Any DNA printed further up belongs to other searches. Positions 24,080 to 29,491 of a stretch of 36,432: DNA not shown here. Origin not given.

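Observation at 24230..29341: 1703-aa family B polymerase with about 1000 aa of uncharacterised extensions, coupled to a small primase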

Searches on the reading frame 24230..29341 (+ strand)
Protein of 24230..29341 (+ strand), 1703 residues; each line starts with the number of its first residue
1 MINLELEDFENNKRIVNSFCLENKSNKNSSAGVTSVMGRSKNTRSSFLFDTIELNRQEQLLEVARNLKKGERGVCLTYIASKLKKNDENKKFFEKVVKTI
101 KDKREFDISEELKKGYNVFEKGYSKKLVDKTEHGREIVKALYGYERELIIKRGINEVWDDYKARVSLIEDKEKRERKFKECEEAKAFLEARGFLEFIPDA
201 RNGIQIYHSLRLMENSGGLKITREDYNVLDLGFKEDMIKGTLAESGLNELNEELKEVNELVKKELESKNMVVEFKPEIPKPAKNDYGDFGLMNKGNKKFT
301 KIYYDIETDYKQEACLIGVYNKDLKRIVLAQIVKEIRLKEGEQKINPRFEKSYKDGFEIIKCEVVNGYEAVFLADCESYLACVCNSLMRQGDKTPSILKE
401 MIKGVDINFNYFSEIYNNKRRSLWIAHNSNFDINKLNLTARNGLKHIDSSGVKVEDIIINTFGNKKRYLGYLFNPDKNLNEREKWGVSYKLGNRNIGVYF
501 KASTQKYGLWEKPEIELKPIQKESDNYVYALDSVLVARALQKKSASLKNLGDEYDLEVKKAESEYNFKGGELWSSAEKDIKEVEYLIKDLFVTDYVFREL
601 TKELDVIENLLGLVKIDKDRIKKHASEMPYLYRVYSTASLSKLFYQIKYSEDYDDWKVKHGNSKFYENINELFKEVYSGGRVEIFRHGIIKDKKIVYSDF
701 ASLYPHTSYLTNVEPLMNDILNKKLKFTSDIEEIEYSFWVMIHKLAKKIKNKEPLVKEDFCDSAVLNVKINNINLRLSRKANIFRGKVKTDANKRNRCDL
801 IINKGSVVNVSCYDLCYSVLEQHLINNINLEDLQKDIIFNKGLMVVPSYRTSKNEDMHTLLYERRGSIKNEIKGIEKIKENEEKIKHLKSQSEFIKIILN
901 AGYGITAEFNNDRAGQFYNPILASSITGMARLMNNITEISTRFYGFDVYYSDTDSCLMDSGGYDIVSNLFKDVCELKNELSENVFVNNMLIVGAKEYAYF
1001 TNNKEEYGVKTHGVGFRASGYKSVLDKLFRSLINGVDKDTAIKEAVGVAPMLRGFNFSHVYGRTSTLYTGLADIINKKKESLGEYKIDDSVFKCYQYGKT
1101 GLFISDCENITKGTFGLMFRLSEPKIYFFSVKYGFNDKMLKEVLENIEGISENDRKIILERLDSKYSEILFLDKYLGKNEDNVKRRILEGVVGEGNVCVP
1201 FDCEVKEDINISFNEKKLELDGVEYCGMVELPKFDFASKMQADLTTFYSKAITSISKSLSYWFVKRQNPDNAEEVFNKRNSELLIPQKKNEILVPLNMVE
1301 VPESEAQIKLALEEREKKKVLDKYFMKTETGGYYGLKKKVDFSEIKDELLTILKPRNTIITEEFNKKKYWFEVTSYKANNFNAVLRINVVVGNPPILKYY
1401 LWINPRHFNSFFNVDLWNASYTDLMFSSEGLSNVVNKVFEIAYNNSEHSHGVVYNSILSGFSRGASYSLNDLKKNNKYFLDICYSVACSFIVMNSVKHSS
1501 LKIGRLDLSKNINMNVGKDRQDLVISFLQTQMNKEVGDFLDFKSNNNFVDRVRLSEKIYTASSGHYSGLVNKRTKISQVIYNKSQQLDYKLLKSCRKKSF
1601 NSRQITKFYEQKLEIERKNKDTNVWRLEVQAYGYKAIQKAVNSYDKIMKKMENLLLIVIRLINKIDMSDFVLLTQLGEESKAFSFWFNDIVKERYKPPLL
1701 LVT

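Call 6: search_protein_families(library=pfam, proteins=[window:24230-29341:+], max_evalue=1)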
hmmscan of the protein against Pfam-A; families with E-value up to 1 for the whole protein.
window:24230-29341:+ (1703 aa): 0 families

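Call 7: search_protein_families(library=phrogs, proteins=[window:24230-29341:+], max_evalue=0.1)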
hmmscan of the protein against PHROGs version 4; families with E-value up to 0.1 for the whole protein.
window:24230-29341:+ (1703 aa): 1 family
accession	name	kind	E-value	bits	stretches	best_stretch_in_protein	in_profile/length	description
phrog_31164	-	unknown function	0.046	14.7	0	630-669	22-61/82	-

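Call 8: search_solved_structures(query=window:24230-29341:+, max_evalue=10, show_alignments=3)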
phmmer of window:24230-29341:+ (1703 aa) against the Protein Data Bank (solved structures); distinct sequences matched with E-value up to 10: 2.
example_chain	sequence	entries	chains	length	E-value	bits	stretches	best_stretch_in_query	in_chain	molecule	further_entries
1q8i_A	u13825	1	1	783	0.00064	20.4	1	882-958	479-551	DNA polymerase II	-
3k57_A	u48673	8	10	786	0.00064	20.4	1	882-958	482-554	DNA polymerase II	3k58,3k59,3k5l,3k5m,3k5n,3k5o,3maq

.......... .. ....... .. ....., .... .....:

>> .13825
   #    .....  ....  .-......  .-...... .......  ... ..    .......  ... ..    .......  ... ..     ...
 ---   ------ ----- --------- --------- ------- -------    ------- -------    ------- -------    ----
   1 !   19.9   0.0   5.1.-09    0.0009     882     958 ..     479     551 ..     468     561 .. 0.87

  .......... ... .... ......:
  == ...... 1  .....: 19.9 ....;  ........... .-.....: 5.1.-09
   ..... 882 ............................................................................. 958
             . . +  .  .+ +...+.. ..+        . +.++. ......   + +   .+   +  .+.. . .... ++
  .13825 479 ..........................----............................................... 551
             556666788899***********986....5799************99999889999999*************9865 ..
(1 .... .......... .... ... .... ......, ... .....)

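Call 9: search_protein_families(library=ncbifam, proteins=[window:24230-29341:+], max_evalue=1)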
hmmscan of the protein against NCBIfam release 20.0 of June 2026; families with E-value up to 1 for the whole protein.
window:24230-29341:+ (1703 aa): 2 families
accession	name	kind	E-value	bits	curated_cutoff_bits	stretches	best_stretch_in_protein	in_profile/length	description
NF004420.0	PRK05762.1-1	equivalog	2.5e-06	26.4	1435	1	879-957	476-550/783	DNA polymerase II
NF004422.0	PRK05762.1-4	equivalog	2.9e-05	22.6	1103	1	876-957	475-554/789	DNA polymerase II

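Call 10: find_homologous_proteins(query=window:24230-29341:+, max_evalue=0.001)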
Query window:24230-29341:+ (1703 aa): 20 proteins with E <= 0.001 among 8000 candidates.
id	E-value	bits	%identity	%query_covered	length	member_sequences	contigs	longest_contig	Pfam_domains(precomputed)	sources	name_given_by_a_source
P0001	0.0e+0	3801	100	100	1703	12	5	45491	-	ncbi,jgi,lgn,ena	-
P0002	0.0e+0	3307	86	99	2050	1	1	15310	PF13456.13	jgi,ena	-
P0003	0.0e+0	3263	86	99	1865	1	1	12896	-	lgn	-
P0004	0.0e+0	3190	84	99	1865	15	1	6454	-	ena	-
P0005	0.0e+0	3164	83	99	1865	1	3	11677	-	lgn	-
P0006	0.0e+0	3067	83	98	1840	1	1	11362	-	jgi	-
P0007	0.0e+0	3031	80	100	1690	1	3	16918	-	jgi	jgi:hypothetical protein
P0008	0.0e+0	2982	79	100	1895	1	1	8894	-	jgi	jgi:hypothetical protein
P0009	0.0e+0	2950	78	100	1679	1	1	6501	-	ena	-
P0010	0.0e+0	2904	77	99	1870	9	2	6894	-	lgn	-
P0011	0.0e+0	2761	73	99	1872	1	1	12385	-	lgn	-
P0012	0.0e+0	2650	71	97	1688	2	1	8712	PF00136.27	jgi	-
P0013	0.0e+0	2495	88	74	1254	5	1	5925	-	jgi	-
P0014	0.0e+0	2139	61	98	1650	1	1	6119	PF00136.27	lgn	-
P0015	0.0e+0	2126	58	99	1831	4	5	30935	-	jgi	jgi:hypothetical protein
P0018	0.0e+0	1723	51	99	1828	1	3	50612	PF00136.27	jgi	jgi:hypothetical protein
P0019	0.0e+0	1664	49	97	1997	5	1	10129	PF13456.13,PF00136.27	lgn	-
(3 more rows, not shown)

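Call 12: find_encoding_contigs(protein=P0001, flank=10000, max_places=6)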
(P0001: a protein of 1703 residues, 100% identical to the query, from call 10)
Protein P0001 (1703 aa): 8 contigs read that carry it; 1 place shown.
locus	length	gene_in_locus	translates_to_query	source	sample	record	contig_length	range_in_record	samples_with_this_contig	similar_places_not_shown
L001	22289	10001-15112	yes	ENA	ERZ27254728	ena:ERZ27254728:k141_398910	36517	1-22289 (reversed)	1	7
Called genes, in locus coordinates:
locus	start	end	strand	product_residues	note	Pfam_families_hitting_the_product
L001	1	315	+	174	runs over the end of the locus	PF02518:HATPase_c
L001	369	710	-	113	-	PF01934:HepT-like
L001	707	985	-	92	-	PF01909:NTP_transf_2, PF18765:Polbeta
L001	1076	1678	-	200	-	PF09335:VTT_dom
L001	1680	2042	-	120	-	PF18898:DUF5654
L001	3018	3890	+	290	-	-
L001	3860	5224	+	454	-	PF00589:Phage_integrase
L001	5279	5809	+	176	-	-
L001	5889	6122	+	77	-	-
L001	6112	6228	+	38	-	-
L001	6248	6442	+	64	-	-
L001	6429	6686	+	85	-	-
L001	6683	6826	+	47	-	-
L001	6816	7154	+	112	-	-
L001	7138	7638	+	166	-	-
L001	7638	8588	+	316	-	-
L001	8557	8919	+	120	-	-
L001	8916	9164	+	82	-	-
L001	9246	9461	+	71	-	-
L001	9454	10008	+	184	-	-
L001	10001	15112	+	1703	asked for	-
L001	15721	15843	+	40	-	-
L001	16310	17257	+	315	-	PF12146:Hydrolase_4 (faint), PF12697:Abhydrolase_6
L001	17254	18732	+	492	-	PF00614:PLDc (faint), PF13090:PP_kinase_C (weak), PF13091:PLDc_2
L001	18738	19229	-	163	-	PF00293:NUDIX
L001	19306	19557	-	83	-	PF03144:GTP_EFTU_D2 (weak)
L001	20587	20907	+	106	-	-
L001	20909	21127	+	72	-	-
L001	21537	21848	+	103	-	-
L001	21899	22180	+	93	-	-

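Call 28: find_related_loci(query=A1, collection=genome_contigs, flank=10000)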
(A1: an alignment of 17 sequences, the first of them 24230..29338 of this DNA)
Query A1 (1703 aa) in genome_contigs; peptide patterns used: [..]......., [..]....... (x = any residue, [..] = any of these).
141 stretches matched a pattern, but none encodes a relative of the query by tblastn (E <= 1e-3).

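Call 29: find_related_loci(query=A1, collection=viral_contigs, flank=10000)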
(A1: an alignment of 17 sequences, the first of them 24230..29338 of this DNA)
Query A1 (1703 aa) in viral_contigs; peptide patterns used: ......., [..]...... (x = any residue, [..] = any of these).
102 stretches matched a pattern, but none encodes a relative of the query by tblastn (E <= 1e-3).

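Call 30: find_related_loci(query=A1, collection=metagenome_contigs, flank=10000)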
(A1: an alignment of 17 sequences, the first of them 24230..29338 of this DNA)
Query A1 (1703 aa) in metagenome_contigs; peptide patterns used: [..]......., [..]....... (x = any residue, [..] = any of these).
248 stretches matched a pattern; 15 encode a relative of the query (tblastn E <= 1e-3); 15 distinct loci.
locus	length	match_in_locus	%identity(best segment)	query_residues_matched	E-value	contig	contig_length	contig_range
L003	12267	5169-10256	87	3-1703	0e+0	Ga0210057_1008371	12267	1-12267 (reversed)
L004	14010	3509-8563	86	18-1698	0e+0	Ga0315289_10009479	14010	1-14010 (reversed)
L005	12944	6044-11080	85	12-1703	0e+0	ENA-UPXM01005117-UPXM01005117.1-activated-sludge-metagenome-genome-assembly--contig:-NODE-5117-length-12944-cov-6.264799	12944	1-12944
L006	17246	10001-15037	84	12-1703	0e+0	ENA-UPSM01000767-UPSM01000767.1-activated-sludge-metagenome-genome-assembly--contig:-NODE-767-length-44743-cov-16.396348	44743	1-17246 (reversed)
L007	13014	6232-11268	83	12-1703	0e+0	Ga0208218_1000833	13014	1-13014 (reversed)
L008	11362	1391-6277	83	40-1703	0e+0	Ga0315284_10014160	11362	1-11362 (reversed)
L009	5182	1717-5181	93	12-1165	0e+0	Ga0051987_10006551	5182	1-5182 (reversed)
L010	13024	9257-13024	60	3-1297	0e+0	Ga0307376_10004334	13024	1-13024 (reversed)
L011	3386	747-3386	81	3-881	0e+0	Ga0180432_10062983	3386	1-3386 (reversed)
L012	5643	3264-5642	88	12-803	0e+0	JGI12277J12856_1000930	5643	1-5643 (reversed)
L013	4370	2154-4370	90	12-749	0e+0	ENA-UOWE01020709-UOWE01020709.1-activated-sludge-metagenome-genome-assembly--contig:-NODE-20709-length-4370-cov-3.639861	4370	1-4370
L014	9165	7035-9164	87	3-710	0e+0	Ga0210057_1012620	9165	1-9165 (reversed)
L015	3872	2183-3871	85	3-566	0e+0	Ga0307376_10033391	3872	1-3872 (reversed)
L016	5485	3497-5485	51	48-651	0e+0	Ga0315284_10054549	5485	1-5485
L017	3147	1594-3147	52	48-569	3e-167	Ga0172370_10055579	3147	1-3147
